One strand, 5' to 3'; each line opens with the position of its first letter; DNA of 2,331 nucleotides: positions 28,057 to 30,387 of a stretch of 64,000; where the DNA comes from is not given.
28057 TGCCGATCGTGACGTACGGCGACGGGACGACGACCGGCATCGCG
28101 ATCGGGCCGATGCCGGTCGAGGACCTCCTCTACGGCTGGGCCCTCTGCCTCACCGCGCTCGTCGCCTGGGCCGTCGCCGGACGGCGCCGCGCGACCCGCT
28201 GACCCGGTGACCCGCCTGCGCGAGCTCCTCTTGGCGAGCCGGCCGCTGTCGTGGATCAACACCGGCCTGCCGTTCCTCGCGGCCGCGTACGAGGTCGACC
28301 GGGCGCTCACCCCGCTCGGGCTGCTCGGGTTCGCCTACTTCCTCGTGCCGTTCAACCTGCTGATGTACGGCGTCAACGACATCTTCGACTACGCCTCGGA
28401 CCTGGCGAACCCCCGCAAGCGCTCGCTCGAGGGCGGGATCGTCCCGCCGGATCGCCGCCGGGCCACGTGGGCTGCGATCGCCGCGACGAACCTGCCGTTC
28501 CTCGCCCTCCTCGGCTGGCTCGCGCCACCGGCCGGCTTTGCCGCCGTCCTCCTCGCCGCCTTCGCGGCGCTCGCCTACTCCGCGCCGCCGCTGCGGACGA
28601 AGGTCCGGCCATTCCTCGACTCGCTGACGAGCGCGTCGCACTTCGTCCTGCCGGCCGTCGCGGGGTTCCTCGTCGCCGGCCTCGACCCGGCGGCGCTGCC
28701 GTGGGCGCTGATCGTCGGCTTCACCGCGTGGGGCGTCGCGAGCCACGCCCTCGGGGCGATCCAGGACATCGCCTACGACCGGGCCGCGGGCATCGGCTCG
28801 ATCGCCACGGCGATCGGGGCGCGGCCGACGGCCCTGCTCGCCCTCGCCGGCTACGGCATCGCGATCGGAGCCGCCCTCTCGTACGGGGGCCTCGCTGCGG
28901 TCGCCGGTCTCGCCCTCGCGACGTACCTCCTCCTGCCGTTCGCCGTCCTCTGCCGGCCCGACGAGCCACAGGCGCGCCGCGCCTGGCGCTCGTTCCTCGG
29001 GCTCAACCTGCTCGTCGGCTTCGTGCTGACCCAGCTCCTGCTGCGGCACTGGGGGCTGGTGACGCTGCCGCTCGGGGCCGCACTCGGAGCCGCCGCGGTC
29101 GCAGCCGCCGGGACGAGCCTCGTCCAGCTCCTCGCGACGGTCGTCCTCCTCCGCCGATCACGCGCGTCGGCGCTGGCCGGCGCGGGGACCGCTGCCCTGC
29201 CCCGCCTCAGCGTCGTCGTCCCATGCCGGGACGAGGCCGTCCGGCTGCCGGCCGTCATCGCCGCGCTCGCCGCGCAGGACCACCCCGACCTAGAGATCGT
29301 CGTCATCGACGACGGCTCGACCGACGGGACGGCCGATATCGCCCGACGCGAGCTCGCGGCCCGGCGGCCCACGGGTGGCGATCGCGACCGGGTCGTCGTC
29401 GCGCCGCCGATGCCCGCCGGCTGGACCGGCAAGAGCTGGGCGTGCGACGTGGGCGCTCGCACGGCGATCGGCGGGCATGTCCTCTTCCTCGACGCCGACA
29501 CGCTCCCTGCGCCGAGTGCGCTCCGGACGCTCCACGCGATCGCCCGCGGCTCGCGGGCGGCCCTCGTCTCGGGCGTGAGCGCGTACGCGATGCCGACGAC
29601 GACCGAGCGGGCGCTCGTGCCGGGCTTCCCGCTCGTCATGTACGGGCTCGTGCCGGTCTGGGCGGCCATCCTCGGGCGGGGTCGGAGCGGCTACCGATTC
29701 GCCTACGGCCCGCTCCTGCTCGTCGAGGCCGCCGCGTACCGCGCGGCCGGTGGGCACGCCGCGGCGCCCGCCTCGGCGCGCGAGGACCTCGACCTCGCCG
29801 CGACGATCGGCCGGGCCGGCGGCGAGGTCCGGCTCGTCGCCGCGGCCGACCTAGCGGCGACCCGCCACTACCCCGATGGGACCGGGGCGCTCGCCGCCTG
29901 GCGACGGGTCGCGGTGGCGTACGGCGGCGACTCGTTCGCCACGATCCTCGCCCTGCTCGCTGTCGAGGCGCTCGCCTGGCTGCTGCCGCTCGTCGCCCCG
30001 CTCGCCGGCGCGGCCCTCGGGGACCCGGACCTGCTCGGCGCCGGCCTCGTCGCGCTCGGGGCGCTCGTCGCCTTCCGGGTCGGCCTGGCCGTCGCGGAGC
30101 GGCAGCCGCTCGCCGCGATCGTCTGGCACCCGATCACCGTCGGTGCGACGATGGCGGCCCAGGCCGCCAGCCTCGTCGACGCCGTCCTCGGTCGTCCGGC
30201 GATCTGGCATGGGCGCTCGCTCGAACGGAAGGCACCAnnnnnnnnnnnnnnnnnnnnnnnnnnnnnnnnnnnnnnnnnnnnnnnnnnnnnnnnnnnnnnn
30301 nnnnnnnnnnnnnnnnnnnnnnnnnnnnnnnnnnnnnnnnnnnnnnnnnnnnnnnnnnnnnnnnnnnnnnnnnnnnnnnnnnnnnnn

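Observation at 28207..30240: Lycopene elongase fused in frame to a GT2 carotenoid glycosyltransferase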

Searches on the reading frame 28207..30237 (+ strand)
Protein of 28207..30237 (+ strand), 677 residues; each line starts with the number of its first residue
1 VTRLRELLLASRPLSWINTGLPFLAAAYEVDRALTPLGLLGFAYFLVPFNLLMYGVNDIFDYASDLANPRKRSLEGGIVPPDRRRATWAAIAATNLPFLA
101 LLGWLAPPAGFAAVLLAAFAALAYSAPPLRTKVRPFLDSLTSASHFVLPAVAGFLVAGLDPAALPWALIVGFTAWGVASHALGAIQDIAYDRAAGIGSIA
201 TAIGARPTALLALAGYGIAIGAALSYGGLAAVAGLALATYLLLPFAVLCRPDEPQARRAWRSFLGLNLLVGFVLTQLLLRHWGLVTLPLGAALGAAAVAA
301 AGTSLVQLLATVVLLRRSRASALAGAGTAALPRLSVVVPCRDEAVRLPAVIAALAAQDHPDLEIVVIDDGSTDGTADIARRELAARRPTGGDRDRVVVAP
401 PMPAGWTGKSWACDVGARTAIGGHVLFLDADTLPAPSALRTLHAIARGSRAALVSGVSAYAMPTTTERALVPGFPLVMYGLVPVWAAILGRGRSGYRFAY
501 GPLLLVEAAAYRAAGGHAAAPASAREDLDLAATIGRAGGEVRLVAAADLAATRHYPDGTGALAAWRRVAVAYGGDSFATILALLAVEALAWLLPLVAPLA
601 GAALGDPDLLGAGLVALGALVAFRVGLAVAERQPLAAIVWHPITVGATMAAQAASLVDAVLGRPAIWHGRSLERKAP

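Call 6: search_protein_families(library=pfam, proteins=[window:28207-30237:+], max_evalue=0.01)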
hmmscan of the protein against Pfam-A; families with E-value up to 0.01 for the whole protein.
window:28207-30237:+ (677 aa): 5 families
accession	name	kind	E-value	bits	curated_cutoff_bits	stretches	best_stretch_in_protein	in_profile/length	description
PF01040.23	UbiA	-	1e-21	77.8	34.2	1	24-264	7-247/250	UbiA prenyltransferase family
PF00535.33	Glycos_transf_2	-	1.6e-19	70.9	23.3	1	335-470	1-127/168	Glycosyl transferase family 2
PF13641.12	Glyco_tranf_2_3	-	2.5e-15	57.6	27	1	332-555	1-212/230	Glycosyltransferase like family 2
PF13506.12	Glyco_transf_21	-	8.3e-08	32.3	21.7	1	397-547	6-150/174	Glycosyl transferase family 21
PF13632.12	Glyco_trans_2_3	-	0.00054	20.3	27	1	424-600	1-178/198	Glycosyl transferase family group 2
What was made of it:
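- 29197..29886 (+): GT-A catalytic domain of the GT2 half (residues ~331-560), cytoplasmic. Pfam PF00535 / PF13641 (call 6).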

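Call 7: search_protein_families(library=ncbifam, proteins=[window:28207-30237:+], max_evalue=0.01)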
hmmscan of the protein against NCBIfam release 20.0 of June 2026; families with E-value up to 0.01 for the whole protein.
window:28207-30237:+ (677 aa): 28 families (the best 25 are shown)
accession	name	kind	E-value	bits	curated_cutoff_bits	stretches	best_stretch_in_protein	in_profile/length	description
NF009608.0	PRK13105.1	equivalog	2.8e-86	289.3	217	1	3-281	8-288/291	prenyltransferase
NF010119.0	PRK13595.1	equivalog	2.4e-46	158.6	248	1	3-274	11-278/292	prenyltransferase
NF009516.0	PRK12875.1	equivalog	9.8e-41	139.7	205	1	3-279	16-286/292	prenyltransferase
TIGR03469.1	HpnB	hypoth_equivalog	2.5e-38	132.1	379.25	1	327-672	39-384/386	hopene-associated glycosyltransferase HpnB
NF045692.1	OglycostaseCruG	equivalog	5.4e-22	78.2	600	1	318-630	25-340/386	2'-O-glycosyltransferase CruG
NF041875.1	EPS_EpsD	equivalog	5.8e-15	55.5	370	1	334-573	1-224/325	exopolysaccharide biosynthesis glycosyltransferase EpsD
TIGR04283.1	glyco_like_mftF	equivalog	6.4e-14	52.1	182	1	334-555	1-189/221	TIGR04283 family arsenosugar biosynthesis glycosyltransferase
TIGR01476.1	chlor_syn_BchG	subfamily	9.4e-11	41.7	212.3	1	55-214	56-212/283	(bacterio)chlorophyll synthase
NF005742.0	PRK07566.1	equivalog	1.1e-10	41.1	313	1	56-221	85-248/315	chlorophyll synthase ChlG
TIGR03937.1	PgaC_IcaA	equivalog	2.8e-10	39.7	422.3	1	328-441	41-145/407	poly-beta-1,6-N-acetyl-D-glucosamine synthase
NF007482.0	PRK10073.1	equivalog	7e-10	38.4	423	1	331-453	5-117/334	glycosyltransferase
TIGR01475.1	ubiA_other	subfamily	1.4e-09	37.8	180.8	1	56-274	55-272/282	UbiA-like polyprenyltransferase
TIGR03965.1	mycofact_glyco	equivalog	2.4e-08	33.3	280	1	314-625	53-353/467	mycofactocin biosynthesis glycosyltransferase MftF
NF053846.1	glyco_with_XrtP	equivalog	4.6e-07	28.9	520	1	303-412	15-114/440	XrtP-associated glycosyltransferase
NF050819.1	PolSacchBiosHfsG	equivalog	5.6e-07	29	500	1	328-470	8-142/302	polysaccharide biosynthesis protein HfsG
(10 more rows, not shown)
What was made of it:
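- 28213..29049 (+): UbiA / lycopene-elongase domain (residues 3-281), nine modelled TM helices, N-terminus inside and C-terminus outside. NF009608 289 bits vs cutoff 217 (call 7).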

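Call 8: find_homologous_proteins(query=window:28207-30237:+, max_evalue=1e-10)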
Query window:28207-30237:+ (677 aa): 183 proteins with E <= 1e-10 among 8000 candidates; the best 120 are listed.
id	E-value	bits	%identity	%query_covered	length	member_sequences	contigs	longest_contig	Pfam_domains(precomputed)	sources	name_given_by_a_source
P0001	0.0e+0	1417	100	100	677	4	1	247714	PF13641.13,PF01040.24,PF00535.33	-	-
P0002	7.6e-284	962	68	99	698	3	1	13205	PF13632.13,PF13641.13,PF01040.24,PF00535.33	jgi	jgi:4-hydroxybenzoate polyprenyltransferase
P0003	1.7e-262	891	67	100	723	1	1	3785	PF13506.14,PF13641.13,PF01040.24,PF00535.33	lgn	-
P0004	5.7e-262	889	65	99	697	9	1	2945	PF13506.14,PF13641.13,PF01040.24,PF00535.33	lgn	-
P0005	2.6e-259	880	66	99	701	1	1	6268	PF13641.13,PF01040.24,PF00535.33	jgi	jgi:4-hydroxybenzoate polyprenyltransferase/GT2 family glycosyltransferase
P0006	1.2e-258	878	65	100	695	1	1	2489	PF13506.14,PF13641.13,PF01040.24,PF00535.33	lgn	-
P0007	3.2e-258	877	65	99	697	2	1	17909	PF13506.14,PF13641.13,PF01040.24,PF00535.33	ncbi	-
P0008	3.5e-256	870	65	99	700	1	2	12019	PF13641.13,PF01040.24,PF00535.33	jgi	jgi:4-hydroxybenzoate polyprenyltransferase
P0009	1.5e-247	842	63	99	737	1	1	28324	PF13641.13,PF01040.24,PF00535.33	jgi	jgi:4-hydroxybenzoate polyprenyltransferase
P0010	6.3e-246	836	63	100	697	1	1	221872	PF13632.13,PF13641.13,PF01040.24,PF00535.33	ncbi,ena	-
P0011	5.0e-244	830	61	100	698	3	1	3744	PF13632.13,PF13641.13,PF01040.24,PF00535.33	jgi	-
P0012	1.3e-242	825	63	100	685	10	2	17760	PF13632.13,PF13641.13,PF01040.24,PF00535.33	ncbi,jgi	jgi:4-hydroxybenzoate polyprenyltransferase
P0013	3.9e-242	824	62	100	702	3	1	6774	PF13632.13,PF13641.13,PF01040.24,PF00535.33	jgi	jgi:lycopene elongase/hydratase (flavuxanthin-forming)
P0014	1.6e-241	822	62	99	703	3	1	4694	PF13506.14,PF13641.13,PF01040.24,PF00535.33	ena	-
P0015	1.6e-241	822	63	97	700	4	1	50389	PF13506.14,PF13641.13,PF01040.24,PF00535.33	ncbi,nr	ncbi:MAG: prenyltransferase [Chloroflexi bacterium]|nr:prenyltransferase [Chloroflexota bacterium]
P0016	6.9e-241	820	62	99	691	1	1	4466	PF13641.13,PF01040.24,PF00535.33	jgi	jgi:4-hydroxybenzoate polyprenyltransferase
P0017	6.3e-240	816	62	100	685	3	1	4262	PF13632.13,PF13506.14,PF13641.13,PF01040.24,PF00535.33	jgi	jgi:4-hydroxybenzoate polyprenyltransferase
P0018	1.1e-239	816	62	100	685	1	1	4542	PF13632.13,PF13506.14,PF13641.13,PF01040.24,PF00535.33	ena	-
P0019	3.4e-239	814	62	100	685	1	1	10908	PF13632.13,PF13506.14,PF13641.13,PF01040.24,PF00535.33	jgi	jgi:4-hydroxybenzoate polyprenyltransferase/GT2 family glycosyltransferase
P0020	5.1e-239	813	62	100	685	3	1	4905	PF13632.13,PF13506.14,PF13641.13,PF01040.24,PF00535.33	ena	-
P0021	2.3e-238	811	62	100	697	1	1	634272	PF13641.13,PF01040.24,PF00535.33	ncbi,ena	-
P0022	3.8e-238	811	62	100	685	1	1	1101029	PF13632.13,PF13641.13,PF01040.24,PF00535.33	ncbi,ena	-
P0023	1.5e-237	809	62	99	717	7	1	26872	PF13641.13,PF01040.24,PF00535.33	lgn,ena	-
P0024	5.1e-237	807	62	99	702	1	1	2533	PF13641.13,PF01040.24,PF00535.33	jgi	jgi:4-hydroxybenzoate polyprenyltransferase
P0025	2.6e-234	798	61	99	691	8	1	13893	PF13641.13,PF01040.24,PF00535.33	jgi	jgi:4-hydroxybenzoate polyprenyltransferase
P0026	5.1e-234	797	62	100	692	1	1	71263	PF13632.13,PF13641.13,PF01040.24,PF00535.33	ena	-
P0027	2.2e-233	795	61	100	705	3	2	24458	PF13632.13,PF13641.13,PF01040.24,PF00535.33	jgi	jgi:4-hydroxybenzoate polyprenyltransferase/GT2 family glycosyltransferase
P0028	1.3e-232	792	61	99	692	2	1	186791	PF13506.14,PF13641.13,PF01040.24,PF00535.33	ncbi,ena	-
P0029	1.5e-232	792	61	97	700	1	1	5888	PF13506.14,PF13641.13,PF01040.24,PF00535.33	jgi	jgi:4-hydroxybenzoate polyprenyltransferase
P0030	3.4e-229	781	59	99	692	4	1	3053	PF13632.13,PF13506.14,PF13641.13,PF01040.24,PF00535.33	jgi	jgi:4-hydroxybenzoate polyprenyltransferase/GT2 family glycosyltransferase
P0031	1.4e-228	779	61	99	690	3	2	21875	PF13506.14,PF13641.13,PF01040.24,PF00535.33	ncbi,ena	-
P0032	1.3e-226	772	59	99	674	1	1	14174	PF13641.13,PF01040.24,PF00535.33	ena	-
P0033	3.2e-225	768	59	99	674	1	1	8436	PF13506.14,PF13641.13,PF01040.24,PF00535.33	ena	-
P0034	2.4e-214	732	56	99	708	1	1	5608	PF13506.14,PF13641.13,PF01040.24,PF00535.33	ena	-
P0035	1.1e-209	716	55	99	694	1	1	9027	PF13506.14,PF13641.13,PF01040.24,PF00535.33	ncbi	-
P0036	3.4e-205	702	56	99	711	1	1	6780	PF13506.14,PF13641.13,PF01040.24,PF00535.33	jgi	jgi:4-hydroxybenzoate polyprenyltransferase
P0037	7.0e-205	701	58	100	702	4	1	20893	PF13506.14,PF13641.13,PF01040.24,PF00535.33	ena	-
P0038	7.7e-203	694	56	99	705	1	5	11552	PF13632.13,PF13506.14,PF13641.13,PF01040.24,PF00535.33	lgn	-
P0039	2.5e-202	692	55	99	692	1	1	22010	PF13641.13,PF01040.24,PF00535.33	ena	-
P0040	2.5e-200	686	55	99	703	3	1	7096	PF13632.13,PF13506.14,PF13641.13,PF01040.24,PF00535.33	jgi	jgi:4-hydroxybenzoate polyprenyltransferase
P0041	5.3e-199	681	55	99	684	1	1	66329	PF13632.13,PF10111.15,PF13506.14,PF13641.13,PF01040.24,PF00535.33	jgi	jgi:4-hydroxybenzoate polyprenyltransferase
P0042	6.2e-199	681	54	100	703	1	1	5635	PF13641.13,PF01040.24,PF00535.33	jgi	jgi:4-hydroxybenzoate polyprenyltransferase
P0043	1.3e-198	680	56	99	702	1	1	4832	PF13632.13,PF13506.14,PF13641.13,PF01040.24,PF00535.33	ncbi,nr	ncbi:MAG: prenyltransferase [Chloroflexi bacterium]|nr:prenyltransferase [Chloroflexota bacterium]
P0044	3.4e-198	679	55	100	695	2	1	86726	PF13641.13,PF01040.24,PF00535.33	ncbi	-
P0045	1.5e-197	676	54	99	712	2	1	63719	PF13641.13,PF01040.24,PF00535.33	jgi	jgi:4-hydroxybenzoate polyprenyltransferase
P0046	5.4e-197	675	54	99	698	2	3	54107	PF13641.13,PF01040.24,PF00535.33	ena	-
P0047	1.4e-196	673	56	99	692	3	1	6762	PF13632.13,PF13506.14,PF13641.13,PF01040.24,PF00535.33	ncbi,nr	ncbi:MAG TPA: prenyltransferase [Candidatus Limnocylindrales bacterium]|nr:prenyltransferase [Candid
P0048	1.7e-196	673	54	99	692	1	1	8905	PF13506.14,PF13641.13,PF01040.24,PF00535.33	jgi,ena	-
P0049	4.8e-196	671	54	99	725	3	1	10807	PF13641.13,PF01040.24,PF00535.33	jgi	jgi:4-hydroxybenzoate polyprenyltransferase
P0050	5.8e-196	671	56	98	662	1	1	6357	PF13641.13,PF01040.24,PF00535.33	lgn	-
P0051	7.1e-196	671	54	99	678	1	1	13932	PF13632.13,PF10111.15,PF13506.14,PF13641.13,PF01040.24,PF00535.33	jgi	jgi:4-hydroxybenzoate polyprenyltransferase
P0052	2.3e-195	669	53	99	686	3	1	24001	PF13641.13,PF01040.24,PF00535.33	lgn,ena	-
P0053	1.2e-194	667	55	99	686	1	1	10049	PF13641.13,PF01040.24,PF00535.33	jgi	jgi:4-hydroxybenzoate polyprenyltransferase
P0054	8.7e-194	664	54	99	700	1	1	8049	PF13641.13,PF01040.24,PF00535.33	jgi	jgi:4-hydroxybenzoate polyprenyltransferase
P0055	1.3e-193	663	55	99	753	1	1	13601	PF13506.14,PF13641.13,PF01040.24,PF00535.33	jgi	jgi:4-hydroxybenzoate polyprenyltransferase/GT2 family glycosyltransferase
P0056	1.6e-193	663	54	99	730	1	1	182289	PF13632.13,PF13506.14,PF13641.13,PF01040.24,PF00535.33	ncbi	ncbi:MAG: prenyltransferase [Chloroflexota bacterium]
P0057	3.6e-193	662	52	99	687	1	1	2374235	PF13632.13,PF13641.13,PF01040.24,PF00535.33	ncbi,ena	-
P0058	4.6e-193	662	50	99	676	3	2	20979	PF13641.13,PF01040.24,PF00535.33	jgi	jgi:4-hydroxybenzoate polyprenyltransferase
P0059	4.9e-193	661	51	99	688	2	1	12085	PF13632.13,PF13506.14,PF13641.13,PF01040.24,PF00535.33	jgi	-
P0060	6.6e-193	661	52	99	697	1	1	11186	PF13641.13,PF01040.24,PF00535.33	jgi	jgi:4-hydroxybenzoate polyprenyltransferase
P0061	1.5e-192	660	52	99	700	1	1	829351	PF13632.13,PF13506.14,PF13641.13,PF01040.24,PF00535.33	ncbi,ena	-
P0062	9.0e-192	657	54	99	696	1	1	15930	PF13641.13,PF01040.24,PF00535.33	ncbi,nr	ncbi:MAG TPA: prenyltransferase [Candidatus Limnocylindrales bacterium]|nr:prenyltransferase [Candid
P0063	2.8e-190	652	53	99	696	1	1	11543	PF13632.13,PF13506.14,PF13641.13,PF01040.24,PF00535.33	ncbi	-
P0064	4.9e-190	652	53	99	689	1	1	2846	PF13632.13,PF10111.15,PF13506.14,PF13641.13,PF01040.24,PF00535.33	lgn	-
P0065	2.3e-189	649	51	99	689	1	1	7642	PF13641.13,PF01040.24,PF00535.33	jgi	jgi:4-hydroxybenzoate polyprenyltransferase/cellulose synthase/poly-beta-1,6-N-acetylglucosamine syn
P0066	4.0e-189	649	52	99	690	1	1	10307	PF13641.13,PF01040.24,PF00535.33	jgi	jgi:4-hydroxybenzoate polyprenyltransferase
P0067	6.2e-189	648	53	99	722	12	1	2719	PF13632.13,PF13506.14,PF13641.13,PF01040.24,PF00535.33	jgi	-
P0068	7.2e-186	638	52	99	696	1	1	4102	PF13506.14,PF13641.13,PF01040.24,PF00535.33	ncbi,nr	ncbi:MAG TPA: prenyltransferase [Candidatus Limnocylindrales bacterium]|nr:prenyltransferase [Candid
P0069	3.1e-180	619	51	99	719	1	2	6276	PF13641.13,PF01040.24,PF00535.33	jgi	-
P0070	2.7e-179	616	53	97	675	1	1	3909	PF13506.14,PF13641.13,PF01040.24,PF00535.33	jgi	jgi:4-hydroxybenzoate polyprenyltransferase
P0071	1.6e-178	614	51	99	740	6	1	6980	PF13632.13,PF10111.15,PF13641.13,PF01040.24,PF00535.33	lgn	-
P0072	8.8e-178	611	53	98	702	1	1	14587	PF13506.14,PF13641.13,PF01040.24,PF00535.33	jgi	jgi:4-hydroxybenzoate polyprenyltransferase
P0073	3.2e-172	593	50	100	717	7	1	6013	PF13506.14,PF13641.13,PF01040.24,PF00535.33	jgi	jgi:4-hydroxybenzoate polyprenyltransferase/glycosyltransferase involved in cell wall biosynthesis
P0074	8.6e-172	591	49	100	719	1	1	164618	PF13506.14,PF13641.13,PF01040.24,PF00535.33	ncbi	ncbi:MAG: prenyltransferase [Candidatus Limnocylindrales bacterium]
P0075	9.8e-163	561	66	61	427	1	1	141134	PF01040.24,PF00535.33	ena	-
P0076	9.8e-158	545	49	99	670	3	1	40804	PF13641.13,PF01040.24,PF00535.33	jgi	jgi:4-hydroxybenzoate polyprenyltransferase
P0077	1.5e-156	541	48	99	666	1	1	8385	PF13506.14,PF13641.13,PF01040.24,PF00535.33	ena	-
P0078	3.8e-156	540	46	99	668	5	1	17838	PF13632.13,PF10111.15,PF13506.14,PF13641.13,PF01040.24,PF00535.33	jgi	jgi:4-hydroxybenzoate polyprenyltransferase/glycosyltransferase involved in cell wall biosynthesis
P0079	2.7e-155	537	49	99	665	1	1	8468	PF10111.15,PF13506.14,PF13641.13,PF01040.24,PF00535.33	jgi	jgi:4-hydroxybenzoate polyprenyltransferase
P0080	1.7e-154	534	46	99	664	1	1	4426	PF13632.13,PF13506.14,PF13641.13,PF01040.24,PF00535.33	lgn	-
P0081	1.1e-153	531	47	99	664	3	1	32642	PF13506.14,PF13641.13,PF01040.24,PF00535.33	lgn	-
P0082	2.0e-153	531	48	100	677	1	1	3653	PF13641.13,PF01040.24,PF00535.33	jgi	jgi:4-hydroxybenzoate polyprenyltransferase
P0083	3.0e-153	530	46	99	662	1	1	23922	PF13632.13,PF10111.15,PF13506.14,PF13641.13,PF01040.24,PF00535.33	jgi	jgi:4-hydroxybenzoate polyprenyltransferase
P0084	6.2e-153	529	46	99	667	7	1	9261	PF13632.13,PF10111.15,PF13506.14,PF13641.13,PF01040.24,PF00535.33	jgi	-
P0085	4.1e-152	526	47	99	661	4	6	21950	PF13632.13,PF10111.15,PF13506.14,PF13641.13,PF01040.24,PF00535.33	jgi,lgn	jgi:4-hydroxybenzoate polyprenyltransferase/GT2 family glycosyltransferase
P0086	4.2e-152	526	48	99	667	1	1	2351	PF13641.13,PF01040.24,PF00535.33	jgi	jgi:4-hydroxybenzoate polyprenyltransferase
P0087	8.6e-152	525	45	98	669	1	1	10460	PF13632.13,PF10111.15,PF13506.14,PF13641.13,PF01040.24,PF00535.33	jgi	jgi:4-hydroxybenzoate polyprenyltransferase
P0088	2.2e-151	524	46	99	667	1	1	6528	PF10111.15,PF13506.14,PF13641.13,PF01040.24,PF00535.33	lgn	-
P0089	3.5e-151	523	46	99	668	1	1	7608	PF13632.13,PF10111.15,PF13506.14,PF13641.13,PF01040.24,PF00535.33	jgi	jgi:4-hydroxybenzoate polyprenyltransferase/cellulose synthase/poly-beta-1,6-N-acetylglucosamine syn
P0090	4.9e-150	519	48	99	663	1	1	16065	PF13506.14,PF13641.13,PF01040.24,PF00535.33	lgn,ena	-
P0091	6.3e-150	519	47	98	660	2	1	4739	PF10111.15,PF13506.14,PF13641.13,PF01040.24,PF00535.33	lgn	-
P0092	7.3e-150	519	47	99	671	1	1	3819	PF10111.15,PF13506.14,PF13641.13,PF01040.24,PF00535.33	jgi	jgi:4-hydroxybenzoate polyprenyltransferase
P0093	1.4e-149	518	47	99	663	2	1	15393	PF13641.13,PF01040.24,PF00535.33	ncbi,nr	ncbi:MAG TPA: prenyltransferase [Candidatus Dormibacteraeota bacterium]|nr:prenyltransferase [Candid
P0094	4.2e-149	516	46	99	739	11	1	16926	PF13506.14,PF13641.13,PF01040.24,PF00535.33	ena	-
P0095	1.5e-148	514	48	99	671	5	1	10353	PF13632.13,PF13506.14,PF13641.13,PF01040.24,PF00535.33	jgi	-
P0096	1.0e-147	512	46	98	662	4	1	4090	PF13506.14,PF13641.13,PF01040.24,PF00535.33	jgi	jgi:lycopene elongase/hydratase (flavuxanthin-forming)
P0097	7.4e-146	506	46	99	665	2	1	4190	PF10111.15,PF13506.14,PF13641.13,PF01040.24,PF00535.33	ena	-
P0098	2.1e-145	504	45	99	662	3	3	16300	PF13632.13,PF13506.14,PF13641.13,PF01040.24,PF00535.33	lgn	-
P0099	2.2e-145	504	45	99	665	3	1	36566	PF10111.15,PF13506.14,PF13641.13,PF01040.24,PF00535.33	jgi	jgi:4-hydroxybenzoate polyprenyltransferase/GT2 family glycosyltransferase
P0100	1.4e-144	501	47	99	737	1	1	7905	PF10111.15,PF13641.13,PF01040.24,PF18916.6,PF00535.33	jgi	jgi:lycopene cyclase domain-containing protein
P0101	1.6e-144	501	44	99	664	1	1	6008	PF10111.15,PF13506.14,PF13641.13,PF01040.24,PF00535.33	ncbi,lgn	-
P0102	1.9e-144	501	47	99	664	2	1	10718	PF10111.15,PF13641.13,PF01040.24,PF00535.33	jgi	jgi:4-hydroxybenzoate polyprenyltransferase/GT2 family glycosyltransferase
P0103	4.5e-144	500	45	99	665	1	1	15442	PF13506.14,PF13641.13,PF01040.24,PF00535.33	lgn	-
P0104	1.3e-143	498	44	99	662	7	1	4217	PF13632.13,PF13506.14,PF13641.13,PF01040.24,PF00535.33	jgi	jgi:4-hydroxybenzoate polyprenyltransferase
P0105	3.7e-143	497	48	98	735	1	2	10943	PF13641.13,PF01040.24,PF18916.6,PF00535.33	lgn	-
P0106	5.9e-143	496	47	99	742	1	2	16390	PF13641.13,PF01040.24,PF00535.33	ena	-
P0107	1.1e-142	495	47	99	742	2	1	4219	PF13641.13,PF01040.24,PF00535.33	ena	-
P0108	1.1e-142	495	45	100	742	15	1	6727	PF13641.13,PF01040.24,PF18916.6,PF00535.33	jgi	-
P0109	1.9e-142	494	44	99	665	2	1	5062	PF10111.15,PF13506.14,PF13641.13,PF01040.24,PF00535.33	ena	-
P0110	7.4e-142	492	43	99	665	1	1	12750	PF13632.13,PF13506.14,PF13641.13,PF01040.24,PF00535.33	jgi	-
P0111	5.9e-141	489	47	99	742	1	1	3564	PF13641.13,PF01040.24,PF18916.6,PF00535.33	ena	-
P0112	1.2e-140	488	46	99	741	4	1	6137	PF10111.15,PF13641.13,PF01040.24,PF00535.33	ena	-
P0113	1.3e-140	488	49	98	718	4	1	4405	PF13641.13,PF01040.24,PF00535.33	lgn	-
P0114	2.1e-139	484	46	100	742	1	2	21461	PF13641.13,PF01040.24,PF18916.6,PF00535.33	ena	-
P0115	3.3e-139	484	46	99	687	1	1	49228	PF13632.13,PF13506.14,PF13641.13,PF01040.24,PF00535.33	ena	-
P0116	1.3e-135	472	46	100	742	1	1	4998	PF10111.15,PF13641.13,PF01040.24,PF18916.6,PF00535.33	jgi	jgi:lycopene cyclase domain-containing protein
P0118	1.9e-128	448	45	92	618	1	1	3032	PF10111.15,PF13641.13,PF01040.24,PF00535.33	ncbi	ncbi:MAG: prenyltransferase, partial [Candidatus Dormiibacterota bacterium]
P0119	6.4e-128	446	46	99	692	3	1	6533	PF13641.13,PF01040.24,PF00535.33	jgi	-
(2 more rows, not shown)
